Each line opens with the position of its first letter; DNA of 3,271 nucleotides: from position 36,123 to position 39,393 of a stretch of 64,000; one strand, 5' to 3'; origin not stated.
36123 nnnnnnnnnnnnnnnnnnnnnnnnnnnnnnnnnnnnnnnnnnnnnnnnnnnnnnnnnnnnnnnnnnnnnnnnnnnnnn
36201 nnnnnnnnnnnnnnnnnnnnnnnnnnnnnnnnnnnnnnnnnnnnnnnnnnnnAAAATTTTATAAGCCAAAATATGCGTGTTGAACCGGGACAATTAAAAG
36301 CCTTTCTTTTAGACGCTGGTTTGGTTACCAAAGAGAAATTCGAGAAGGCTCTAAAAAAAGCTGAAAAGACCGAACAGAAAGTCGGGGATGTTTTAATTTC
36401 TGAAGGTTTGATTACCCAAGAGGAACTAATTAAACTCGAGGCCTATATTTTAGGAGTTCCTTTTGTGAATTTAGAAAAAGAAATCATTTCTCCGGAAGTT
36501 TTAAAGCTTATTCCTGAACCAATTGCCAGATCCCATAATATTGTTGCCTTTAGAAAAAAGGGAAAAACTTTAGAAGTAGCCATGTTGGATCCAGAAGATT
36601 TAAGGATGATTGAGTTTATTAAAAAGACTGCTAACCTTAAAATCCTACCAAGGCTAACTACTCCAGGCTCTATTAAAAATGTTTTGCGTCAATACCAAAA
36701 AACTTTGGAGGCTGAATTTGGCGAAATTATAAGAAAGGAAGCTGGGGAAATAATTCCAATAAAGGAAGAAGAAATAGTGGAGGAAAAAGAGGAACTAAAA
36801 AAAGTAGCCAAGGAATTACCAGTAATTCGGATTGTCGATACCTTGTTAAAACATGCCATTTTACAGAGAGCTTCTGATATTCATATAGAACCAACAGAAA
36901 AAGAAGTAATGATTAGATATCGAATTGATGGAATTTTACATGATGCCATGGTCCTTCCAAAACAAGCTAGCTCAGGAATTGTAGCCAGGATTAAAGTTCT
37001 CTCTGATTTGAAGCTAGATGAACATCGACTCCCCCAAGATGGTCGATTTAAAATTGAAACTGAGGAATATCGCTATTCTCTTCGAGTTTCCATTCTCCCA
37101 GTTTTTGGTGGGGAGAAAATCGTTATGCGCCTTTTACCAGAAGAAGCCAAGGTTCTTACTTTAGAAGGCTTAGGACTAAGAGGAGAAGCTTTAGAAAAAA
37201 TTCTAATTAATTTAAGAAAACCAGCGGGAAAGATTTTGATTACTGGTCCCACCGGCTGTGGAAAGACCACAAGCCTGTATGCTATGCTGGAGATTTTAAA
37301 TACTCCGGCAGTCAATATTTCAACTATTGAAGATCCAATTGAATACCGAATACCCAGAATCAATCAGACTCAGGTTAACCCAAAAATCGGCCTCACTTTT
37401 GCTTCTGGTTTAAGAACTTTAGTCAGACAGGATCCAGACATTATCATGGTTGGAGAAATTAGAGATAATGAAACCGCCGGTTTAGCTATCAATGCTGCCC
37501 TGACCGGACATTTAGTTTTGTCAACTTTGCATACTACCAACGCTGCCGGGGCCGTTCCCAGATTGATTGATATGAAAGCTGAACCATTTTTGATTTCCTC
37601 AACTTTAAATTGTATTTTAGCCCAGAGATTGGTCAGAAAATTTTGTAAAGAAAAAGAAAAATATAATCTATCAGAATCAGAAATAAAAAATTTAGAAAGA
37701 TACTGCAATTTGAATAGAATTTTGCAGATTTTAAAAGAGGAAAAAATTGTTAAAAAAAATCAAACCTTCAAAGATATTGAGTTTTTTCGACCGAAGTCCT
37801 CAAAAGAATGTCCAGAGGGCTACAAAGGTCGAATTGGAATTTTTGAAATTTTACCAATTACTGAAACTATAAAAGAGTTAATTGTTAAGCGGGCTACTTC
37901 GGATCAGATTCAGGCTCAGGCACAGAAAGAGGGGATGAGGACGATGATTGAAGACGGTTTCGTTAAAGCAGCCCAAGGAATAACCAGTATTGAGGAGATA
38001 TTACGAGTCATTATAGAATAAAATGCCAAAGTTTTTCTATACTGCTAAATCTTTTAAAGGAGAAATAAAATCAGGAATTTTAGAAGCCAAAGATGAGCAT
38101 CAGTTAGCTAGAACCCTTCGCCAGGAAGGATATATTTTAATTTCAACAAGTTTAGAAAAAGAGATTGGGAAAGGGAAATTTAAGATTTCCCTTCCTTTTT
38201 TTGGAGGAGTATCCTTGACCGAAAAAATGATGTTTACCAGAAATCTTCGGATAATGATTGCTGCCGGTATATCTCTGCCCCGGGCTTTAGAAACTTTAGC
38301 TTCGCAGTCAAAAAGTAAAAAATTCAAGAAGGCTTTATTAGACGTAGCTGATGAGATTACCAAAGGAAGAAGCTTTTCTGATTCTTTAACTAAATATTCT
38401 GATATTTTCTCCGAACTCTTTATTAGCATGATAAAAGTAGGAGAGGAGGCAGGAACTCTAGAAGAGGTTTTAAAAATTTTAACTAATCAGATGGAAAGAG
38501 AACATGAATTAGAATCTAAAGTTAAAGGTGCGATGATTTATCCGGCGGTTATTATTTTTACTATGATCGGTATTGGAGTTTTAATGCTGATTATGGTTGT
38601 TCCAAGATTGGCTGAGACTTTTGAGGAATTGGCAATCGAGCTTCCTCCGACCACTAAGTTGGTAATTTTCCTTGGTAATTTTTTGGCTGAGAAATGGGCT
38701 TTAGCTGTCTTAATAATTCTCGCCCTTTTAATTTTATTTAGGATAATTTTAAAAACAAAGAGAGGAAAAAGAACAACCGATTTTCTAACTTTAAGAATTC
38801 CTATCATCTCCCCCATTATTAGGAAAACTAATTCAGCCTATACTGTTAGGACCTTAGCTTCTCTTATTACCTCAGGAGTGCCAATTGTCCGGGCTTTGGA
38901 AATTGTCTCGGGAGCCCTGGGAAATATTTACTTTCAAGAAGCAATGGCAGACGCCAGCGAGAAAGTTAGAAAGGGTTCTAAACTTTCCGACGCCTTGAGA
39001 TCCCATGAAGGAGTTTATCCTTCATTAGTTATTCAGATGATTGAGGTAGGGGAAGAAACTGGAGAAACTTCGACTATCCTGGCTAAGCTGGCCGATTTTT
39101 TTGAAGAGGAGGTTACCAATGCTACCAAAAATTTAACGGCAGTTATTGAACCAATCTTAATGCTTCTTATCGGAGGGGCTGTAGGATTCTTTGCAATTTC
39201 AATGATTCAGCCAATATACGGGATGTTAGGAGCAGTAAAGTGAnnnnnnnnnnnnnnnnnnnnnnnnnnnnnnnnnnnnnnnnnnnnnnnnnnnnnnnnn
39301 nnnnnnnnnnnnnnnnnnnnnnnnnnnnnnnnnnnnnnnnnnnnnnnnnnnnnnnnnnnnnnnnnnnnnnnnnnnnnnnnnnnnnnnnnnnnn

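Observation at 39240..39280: Heptanucleotide (ATTCAAA)x4 repeat at the pilC-pilin junction, a candidate slipped-strand phase-variation switch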

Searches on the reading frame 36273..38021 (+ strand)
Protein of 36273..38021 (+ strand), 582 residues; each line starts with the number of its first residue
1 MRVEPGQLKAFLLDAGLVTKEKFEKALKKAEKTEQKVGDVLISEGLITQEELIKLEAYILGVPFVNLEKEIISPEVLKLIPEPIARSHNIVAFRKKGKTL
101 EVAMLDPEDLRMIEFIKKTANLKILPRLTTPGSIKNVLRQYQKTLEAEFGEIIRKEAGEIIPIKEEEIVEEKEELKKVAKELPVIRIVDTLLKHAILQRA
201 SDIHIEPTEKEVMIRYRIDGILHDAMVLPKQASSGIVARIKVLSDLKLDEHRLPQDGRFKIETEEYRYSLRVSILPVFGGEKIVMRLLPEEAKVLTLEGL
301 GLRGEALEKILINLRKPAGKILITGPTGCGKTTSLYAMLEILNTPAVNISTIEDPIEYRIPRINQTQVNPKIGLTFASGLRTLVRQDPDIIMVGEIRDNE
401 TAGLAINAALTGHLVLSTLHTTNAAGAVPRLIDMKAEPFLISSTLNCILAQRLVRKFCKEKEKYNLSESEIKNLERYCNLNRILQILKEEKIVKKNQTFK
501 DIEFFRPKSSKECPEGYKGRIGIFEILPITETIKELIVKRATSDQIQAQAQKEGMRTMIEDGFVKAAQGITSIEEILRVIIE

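Call 4: search_protein_families(library=pfam, proteins=[window:36273-38021:+], max_evalue=0.01)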
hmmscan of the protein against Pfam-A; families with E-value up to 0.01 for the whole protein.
window:36273-38021:+ (582 aa): 6 families
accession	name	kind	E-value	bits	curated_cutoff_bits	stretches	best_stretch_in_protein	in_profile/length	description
PF00437.27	T2SSE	-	1.9e-124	415.5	24.9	1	180-578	4-370/370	Type II/IV secretion system protein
PF05157.20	MshEN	-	1.2e-16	60.8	23.1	1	60-146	1-88/90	MshEN domain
PF03215.21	Rad17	-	0.00054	20.4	23.8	0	320-343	47-70/186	Rad17 P-loop domain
PF13555.12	AAA_29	-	0.0035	17.5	27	1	317-345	21-49/61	P-loop containing region of AAA domain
PF13401.12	AAA_22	-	0.0046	17.7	27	0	317-344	4-34/130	AAA domain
PF00005.33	ABC_tran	-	0.0057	17.7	25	0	320-363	13-52/137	ABC transporter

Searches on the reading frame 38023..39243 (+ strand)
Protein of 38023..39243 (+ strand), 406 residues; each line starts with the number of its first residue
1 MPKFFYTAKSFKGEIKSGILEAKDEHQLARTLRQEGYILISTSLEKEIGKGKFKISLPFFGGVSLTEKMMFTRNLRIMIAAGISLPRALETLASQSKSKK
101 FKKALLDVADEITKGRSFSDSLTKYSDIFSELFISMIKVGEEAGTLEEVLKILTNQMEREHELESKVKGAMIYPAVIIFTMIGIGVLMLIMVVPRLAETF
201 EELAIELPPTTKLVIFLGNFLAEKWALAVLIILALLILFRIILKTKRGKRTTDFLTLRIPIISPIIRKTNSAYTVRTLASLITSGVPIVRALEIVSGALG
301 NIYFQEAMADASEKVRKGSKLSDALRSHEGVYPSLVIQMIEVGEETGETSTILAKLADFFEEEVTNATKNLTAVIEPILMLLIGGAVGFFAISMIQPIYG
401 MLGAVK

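Call 4: search_protein_families(library=pfam, proteins=[window:38023-39243:+], max_evalue=0.01)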
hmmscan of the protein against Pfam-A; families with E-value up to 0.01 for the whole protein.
window:38023-39243:+ (406 aa): 3 families
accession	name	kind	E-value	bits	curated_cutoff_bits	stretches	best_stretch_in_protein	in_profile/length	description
PF00482.28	T2SSF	-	5.7e-61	204.5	25.2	2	71-194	1-125/125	Type II secretion system (T2SS), protein F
PF20990.2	DUF2207_C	-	0.00076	19.7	33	1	35-252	41-193/247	Predicted membrane protein (DUF2207) C-terminal domain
PF10864.13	DUF2663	-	0.0062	17.3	25.2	0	153-262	2-93/127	Protein of unknown function (DUF2663)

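Call 6: find_encoding_contigs(protein=window:38023-39243:+, flank=6000, max_places=10)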
Protein window:38023-39243:+ (406 aa): 2 contigs read that carry it; 1 place shown.
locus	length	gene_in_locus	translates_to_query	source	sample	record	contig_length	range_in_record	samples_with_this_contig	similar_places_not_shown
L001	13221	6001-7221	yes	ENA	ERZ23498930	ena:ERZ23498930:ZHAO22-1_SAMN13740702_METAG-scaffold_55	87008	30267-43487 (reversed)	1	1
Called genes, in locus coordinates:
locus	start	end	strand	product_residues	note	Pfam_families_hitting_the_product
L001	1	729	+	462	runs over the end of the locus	PF18911:PKD_4 (weak)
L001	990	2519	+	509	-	PF08668:HDOD (faint), PF12072:RNase_Y_N, PF00013:KH_1, PF22891:KH_PNO1_2nd (weak), PF01966:HD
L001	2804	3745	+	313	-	PF00512:HisKA, PF02518:HATPase_c, PF13581:HATPase_c_2 (weak), PF14501:HATPase_c_5 (weak)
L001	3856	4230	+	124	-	PF00072:Response_reg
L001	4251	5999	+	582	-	PF05157:MshEN, PF00437:T2SSE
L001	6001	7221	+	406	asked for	PF28597:T2SSF_N, PF00482:T2SSF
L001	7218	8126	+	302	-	-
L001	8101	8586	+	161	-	PF07963:N_methyl (faint)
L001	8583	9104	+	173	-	PF07963:N_methyl (faint)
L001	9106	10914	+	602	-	PF14341:PilX_N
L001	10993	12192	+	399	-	PF11104:PilM_2, PF14450:FtsA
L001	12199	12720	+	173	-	PF05137:PilN (weak)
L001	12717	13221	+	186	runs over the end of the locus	-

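Call 8: find_related_loci(query=window:38023-39243:+, collection=genome_contigs, flank=5000)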
Query window:38023-39243:+ (406 aa) in genome_contigs; peptide patterns used: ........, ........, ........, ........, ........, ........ (x = any residue, [..] = any of these).
100 stretches matched a pattern; 60 encode a relative of the query (tblastn E <= 1e-3); 60 distinct loci.
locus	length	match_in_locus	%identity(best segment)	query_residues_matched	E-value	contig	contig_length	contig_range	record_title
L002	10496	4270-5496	86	1-405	0e+0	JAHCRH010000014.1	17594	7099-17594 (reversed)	MAG: Patescibacteria group bacterium isolate CR_Bin_053 NODE_19_length_17594_cov_12.873666, whole genome shotgun sequenc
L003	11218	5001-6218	75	1-405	0e+0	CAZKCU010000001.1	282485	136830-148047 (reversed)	MAG TPA_asm: uncultured Candidatus Saccharibacteria bacterium isolate binchicken_co89_20 genome assembly, contig: NODE_9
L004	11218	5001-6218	75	1-405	0e+0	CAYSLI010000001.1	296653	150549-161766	MAG TPA_asm: uncultured Candidatus Saccharibacteria bacterium isolate binchicken_co116_198 genome assembly, contig: NODE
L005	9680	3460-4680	71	1-406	0e+0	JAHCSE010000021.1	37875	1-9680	MAG: Patescibacteria group bacterium isolate Bin_194 c_000000000021, whole genome shotgun sequence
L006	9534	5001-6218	69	1-406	0e+0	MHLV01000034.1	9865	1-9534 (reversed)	MAG: Candidatus Nealsonbacteria bacterium RBG_13_36_15 RBG_13_scaffold_9119, whole genome shotgun sequence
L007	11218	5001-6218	68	1-406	0e+0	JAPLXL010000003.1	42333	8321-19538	MAG: Candidatus Nealsonbacteria bacterium isolate LacPavin_0920_SED4_MAG_36_17 LacPavin_0920_SED4_scaffold_727236, whole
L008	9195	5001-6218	67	1-405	0e+0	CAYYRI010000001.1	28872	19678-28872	MAG TPA_asm: uncultured Candidatus Saccharibacteria bacterium isolate SRP118108_co5_558 genome assembly, contig: NODE_12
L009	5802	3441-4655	67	1-406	0e+0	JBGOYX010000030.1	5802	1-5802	MAG: Candidatus Paceibacteria bacterium isolate OBJ_0618_130150_33 k141_5599148_length_5802_cov_12.3814, whole genome sh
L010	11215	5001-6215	66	1-405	1e-175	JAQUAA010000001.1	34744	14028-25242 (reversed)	MAG: Candidatus Paceibacterota bacterium isolate STC_73 NODE_2465_length_34744_cov_3.133778_Sandtown_C, whole genome sho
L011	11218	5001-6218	64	1-406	5e-169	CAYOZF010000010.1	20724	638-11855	MAG TPA_asm: uncultured Candidatus Saccharibacteria bacterium isolate binchicken_co34_539 genome assembly, contig: NODE_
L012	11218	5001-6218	64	1-405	9e-169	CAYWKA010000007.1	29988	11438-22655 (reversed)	MAG TPA_asm: uncultured Candidatus Saccharibacteria bacterium isolate binchicken_co34_241 genome assembly, contig: NODE_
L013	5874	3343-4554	63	3-405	2e-170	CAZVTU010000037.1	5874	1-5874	MAG TPA_asm: uncultured Candidatus Saccharibacteria bacterium isolate binchicken_co6_436 genome assembly, contig: NODE_1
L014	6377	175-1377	62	1-402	2e-168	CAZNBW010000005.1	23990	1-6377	MAG TPA_asm: uncultured Candidatus Saccharibacteria bacterium isolate SRP178699_co2_52 genome assembly, contig: NODE_127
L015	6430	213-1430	63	1-405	7e-168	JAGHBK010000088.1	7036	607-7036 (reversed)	MAG: bacterium isolate AUK254 PB_MBMC_208_c_000000000032, whole genome shotgun sequence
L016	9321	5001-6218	63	1-406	2e-165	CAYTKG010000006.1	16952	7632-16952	MAG TPA_asm: uncultured Candidatus Saccharibacteria bacterium isolate binchicken_co19_604 genome assembly, contig: NODE_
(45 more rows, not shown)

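Call 15: find_related_loci(query=window:38023-39243:+, collection=metagenome_contigs, flank=3000)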
Query window:38023-39243:+ (406 aa) in metagenome_contigs; peptide patterns used: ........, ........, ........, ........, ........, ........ (x = any residue, [..] = any of these).
208 stretches matched a pattern; 134 encode a relative of the query (tblastn E <= 1e-3); the best 80 are kept; 80 distinct loci.
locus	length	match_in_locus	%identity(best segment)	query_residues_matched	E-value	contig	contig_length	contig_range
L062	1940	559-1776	91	1-406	0e+0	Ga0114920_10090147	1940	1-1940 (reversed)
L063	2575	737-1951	79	1-406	0e+0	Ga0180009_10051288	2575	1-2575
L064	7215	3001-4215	77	1-406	0e+0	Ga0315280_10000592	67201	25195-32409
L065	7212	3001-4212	78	1-406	0e+0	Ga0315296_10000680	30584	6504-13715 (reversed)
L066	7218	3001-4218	75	1-405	0e+0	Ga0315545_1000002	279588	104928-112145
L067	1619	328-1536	76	1-406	0e+0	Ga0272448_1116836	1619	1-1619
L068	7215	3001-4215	74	3-406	0e+0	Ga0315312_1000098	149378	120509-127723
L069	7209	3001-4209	75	1-406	0e+0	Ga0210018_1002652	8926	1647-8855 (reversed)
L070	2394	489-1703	74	1-406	0e+0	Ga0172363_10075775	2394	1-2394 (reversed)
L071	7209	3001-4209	75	1-406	0e+0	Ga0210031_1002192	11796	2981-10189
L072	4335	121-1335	72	1-405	0e+0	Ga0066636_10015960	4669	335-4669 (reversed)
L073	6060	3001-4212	74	1-406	0e+0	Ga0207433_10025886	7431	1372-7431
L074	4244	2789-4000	74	1-406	0e+0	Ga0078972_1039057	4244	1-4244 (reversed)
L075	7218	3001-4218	74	1-405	0e+0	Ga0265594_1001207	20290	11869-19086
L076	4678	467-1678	71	1-405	0e+0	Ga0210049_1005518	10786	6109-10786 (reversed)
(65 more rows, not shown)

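Call 41: find_homologous_proteins(query=window:38023-39243:+, max_evalue=1e-100)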
Query window:38023-39243:+ (406 aa): 3071 proteins with E <= 1e-100 among 8000 candidates; the best 120 are listed.
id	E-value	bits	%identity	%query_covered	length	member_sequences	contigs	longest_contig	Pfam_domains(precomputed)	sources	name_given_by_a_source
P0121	1.2e-248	842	100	100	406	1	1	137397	PF00482.29,PF28597.1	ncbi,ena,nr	ncbi:type II secretion system F family protein [Patescibacteria group bacterium]|nr:type II secretio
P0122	3.1e-229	778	92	100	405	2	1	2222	PF00482.29,PF28597.1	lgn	-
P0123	3.5e-217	739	86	100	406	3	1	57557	PF00482.29,PF28597.1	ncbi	-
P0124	2.1e-210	716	84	100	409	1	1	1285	PF00482.29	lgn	-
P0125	1.5e-204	697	79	100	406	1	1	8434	PF00482.29,PF28597.1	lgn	-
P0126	3.8e-202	689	80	100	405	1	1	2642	PF00482.29,PF28597.1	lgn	-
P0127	2.3e-201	687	81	100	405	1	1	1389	PF00482.29,PF28597.1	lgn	-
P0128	8.6e-201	685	79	100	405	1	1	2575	PF00482.29,PF28597.1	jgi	-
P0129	2.2e-200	683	79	100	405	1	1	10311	PF00482.29,PF28597.1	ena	-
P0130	9.6e-199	678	79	100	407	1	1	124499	PF00482.29,PF28597.1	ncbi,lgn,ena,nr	ncbi:type II secretion system F family protein [Patescibacteria group bacterium]|nr:type II secretio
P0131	4.9e-198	676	80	100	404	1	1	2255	PF00482.29,PF28597.1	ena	-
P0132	1.2e-197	674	79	100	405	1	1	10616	PF00482.29,PF28597.1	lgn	-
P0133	8.1e-197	672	77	100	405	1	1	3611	PF00482.29,PF28597.1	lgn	-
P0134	1.1e-196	671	78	100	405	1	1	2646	PF00482.29,PF28597.1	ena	-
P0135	3.7e-195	666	77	100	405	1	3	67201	PF00482.29,PF28597.1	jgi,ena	jgi:type IV pilus assembly protein PilC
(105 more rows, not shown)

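Call 42: find_encoding_contigs(protein=P0122, flank=1500, max_places=6)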
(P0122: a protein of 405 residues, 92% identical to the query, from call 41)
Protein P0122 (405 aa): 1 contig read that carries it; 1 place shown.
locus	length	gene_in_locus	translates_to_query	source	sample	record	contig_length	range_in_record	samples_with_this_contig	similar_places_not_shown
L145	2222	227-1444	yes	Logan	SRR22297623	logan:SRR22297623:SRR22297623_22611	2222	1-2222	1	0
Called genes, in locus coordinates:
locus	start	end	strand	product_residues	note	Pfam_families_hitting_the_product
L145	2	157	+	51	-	?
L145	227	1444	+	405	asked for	PF28597:T2SSF_N (weak), PF00482:T2SSF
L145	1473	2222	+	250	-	?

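Call 43: find_encoding_contigs(protein=P0123, flank=1500, max_places=6)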
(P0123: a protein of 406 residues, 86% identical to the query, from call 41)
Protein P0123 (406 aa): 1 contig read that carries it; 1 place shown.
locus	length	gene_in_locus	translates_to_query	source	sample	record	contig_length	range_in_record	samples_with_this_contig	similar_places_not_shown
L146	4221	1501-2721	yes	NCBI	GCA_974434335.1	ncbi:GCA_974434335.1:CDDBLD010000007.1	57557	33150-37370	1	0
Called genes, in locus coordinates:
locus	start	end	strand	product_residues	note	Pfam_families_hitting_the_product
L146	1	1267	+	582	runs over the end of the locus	PF05157:MshEN, PF00437:T2SSE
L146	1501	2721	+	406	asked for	PF28597:T2SSF_N, PF00482:T2SSF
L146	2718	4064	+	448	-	PF13620:CarboxypepD_reg (weak), PF13715:CarbopepD_reg_2 (weak)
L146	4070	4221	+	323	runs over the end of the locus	PF07963:N_methyl (faint)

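Call 44: find_encoding_contigs(protein=P0124, flank=1500, max_places=6)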
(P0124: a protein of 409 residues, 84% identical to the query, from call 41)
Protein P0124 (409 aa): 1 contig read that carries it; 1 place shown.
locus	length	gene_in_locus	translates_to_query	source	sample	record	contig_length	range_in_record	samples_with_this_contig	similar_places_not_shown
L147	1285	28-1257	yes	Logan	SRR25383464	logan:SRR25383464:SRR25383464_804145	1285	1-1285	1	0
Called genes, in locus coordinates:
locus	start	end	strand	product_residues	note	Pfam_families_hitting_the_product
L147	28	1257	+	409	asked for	PF00482:T2SSF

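Call 45: find_encoding_contigs(protein=P0127, flank=1500, max_places=6)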
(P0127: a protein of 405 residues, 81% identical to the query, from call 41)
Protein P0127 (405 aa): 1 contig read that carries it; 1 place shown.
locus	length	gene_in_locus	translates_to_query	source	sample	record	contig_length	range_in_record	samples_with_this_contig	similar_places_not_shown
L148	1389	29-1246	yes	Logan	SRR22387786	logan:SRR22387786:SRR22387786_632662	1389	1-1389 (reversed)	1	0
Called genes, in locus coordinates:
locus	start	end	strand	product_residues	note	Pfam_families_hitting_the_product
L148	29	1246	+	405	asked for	PF28597:T2SSF_N, PF00482:T2SSF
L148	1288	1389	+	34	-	?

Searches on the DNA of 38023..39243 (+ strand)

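Call 59: search_rna_families(sources=[L034, L036, L043, L061], threshold=gathering)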
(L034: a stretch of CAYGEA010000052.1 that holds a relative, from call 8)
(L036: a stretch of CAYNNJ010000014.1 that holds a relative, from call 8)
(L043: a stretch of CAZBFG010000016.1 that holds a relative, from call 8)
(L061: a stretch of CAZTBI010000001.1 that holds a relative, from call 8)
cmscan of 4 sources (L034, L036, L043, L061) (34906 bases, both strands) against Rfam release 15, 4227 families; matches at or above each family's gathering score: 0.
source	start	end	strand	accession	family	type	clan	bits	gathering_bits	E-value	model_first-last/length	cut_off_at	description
